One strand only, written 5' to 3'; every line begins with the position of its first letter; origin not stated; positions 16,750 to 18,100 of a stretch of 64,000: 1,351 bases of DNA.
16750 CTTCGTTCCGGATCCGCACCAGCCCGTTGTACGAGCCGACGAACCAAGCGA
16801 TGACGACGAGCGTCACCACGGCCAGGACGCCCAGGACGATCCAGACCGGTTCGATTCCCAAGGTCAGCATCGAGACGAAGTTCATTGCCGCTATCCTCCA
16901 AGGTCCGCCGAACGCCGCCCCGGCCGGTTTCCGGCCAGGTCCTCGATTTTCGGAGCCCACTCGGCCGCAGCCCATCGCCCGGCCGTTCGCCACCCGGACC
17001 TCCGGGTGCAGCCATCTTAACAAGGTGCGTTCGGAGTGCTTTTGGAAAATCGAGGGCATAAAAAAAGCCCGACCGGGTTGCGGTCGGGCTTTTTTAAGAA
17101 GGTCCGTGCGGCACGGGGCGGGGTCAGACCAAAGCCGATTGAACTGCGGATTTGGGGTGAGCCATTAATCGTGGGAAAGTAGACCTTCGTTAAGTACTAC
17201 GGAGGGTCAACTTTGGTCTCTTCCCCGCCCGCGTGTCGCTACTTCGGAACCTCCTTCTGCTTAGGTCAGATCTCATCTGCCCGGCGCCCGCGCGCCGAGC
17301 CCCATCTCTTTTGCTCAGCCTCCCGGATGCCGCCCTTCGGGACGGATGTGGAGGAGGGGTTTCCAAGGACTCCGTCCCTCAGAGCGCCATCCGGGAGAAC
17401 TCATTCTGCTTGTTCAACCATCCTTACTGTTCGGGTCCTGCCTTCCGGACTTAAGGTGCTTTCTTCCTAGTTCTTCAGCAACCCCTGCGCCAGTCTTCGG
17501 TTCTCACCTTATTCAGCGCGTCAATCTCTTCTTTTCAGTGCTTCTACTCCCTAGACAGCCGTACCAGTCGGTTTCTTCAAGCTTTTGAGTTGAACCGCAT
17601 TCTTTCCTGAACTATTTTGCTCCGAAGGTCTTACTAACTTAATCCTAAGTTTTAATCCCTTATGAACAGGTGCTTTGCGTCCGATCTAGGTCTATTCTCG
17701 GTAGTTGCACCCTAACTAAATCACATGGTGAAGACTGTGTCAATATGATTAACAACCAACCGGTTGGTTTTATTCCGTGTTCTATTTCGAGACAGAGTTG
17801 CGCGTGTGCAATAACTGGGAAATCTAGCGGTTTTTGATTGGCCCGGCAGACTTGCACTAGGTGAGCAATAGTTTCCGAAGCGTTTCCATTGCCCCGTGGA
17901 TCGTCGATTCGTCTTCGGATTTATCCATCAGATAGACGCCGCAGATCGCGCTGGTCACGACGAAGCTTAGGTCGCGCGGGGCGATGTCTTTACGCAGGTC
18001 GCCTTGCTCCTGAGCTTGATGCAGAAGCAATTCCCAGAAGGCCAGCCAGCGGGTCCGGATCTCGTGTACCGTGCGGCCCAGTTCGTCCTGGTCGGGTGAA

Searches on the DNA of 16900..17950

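Call 65: search_rna_families(source=window, start=16900, end=17950, threshold=evalue, max_evalue=1)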
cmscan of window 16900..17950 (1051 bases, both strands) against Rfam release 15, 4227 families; matches with E-value up to 1: 6.
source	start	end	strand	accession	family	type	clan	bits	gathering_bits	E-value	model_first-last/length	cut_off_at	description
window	17058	17141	-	RF00506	Thr_leader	Cis-reg; leader;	-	32.6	55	0.00054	1-118/118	no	Threonine operon leader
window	16987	17098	+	RF00506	Thr_leader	Cis-reg; leader;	-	27.5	55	0.0085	1-118/118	no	Threonine operon leader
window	17315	17402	-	RF04274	mir-9223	Gene; miRNA;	-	26.6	53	0.0054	1-76/76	no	mir-9223 microRNA precursor family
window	17040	17102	+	RF02067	STnc310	Gene; sRNA;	-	24.2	40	0.061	1-61/61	no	Salmonella enterica sRNA STnc310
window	16998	17097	+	RF02837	anti-hemB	Gene; sRNA;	-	21.1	49.5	0.028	1-81/81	no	Burkholderia RNA 7 (anti-hemB)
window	17059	17131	-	RF02399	NsiR1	Gene; sRNA;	-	19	39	0.56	1-60/60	no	Nitrogen stress-induced RNA 1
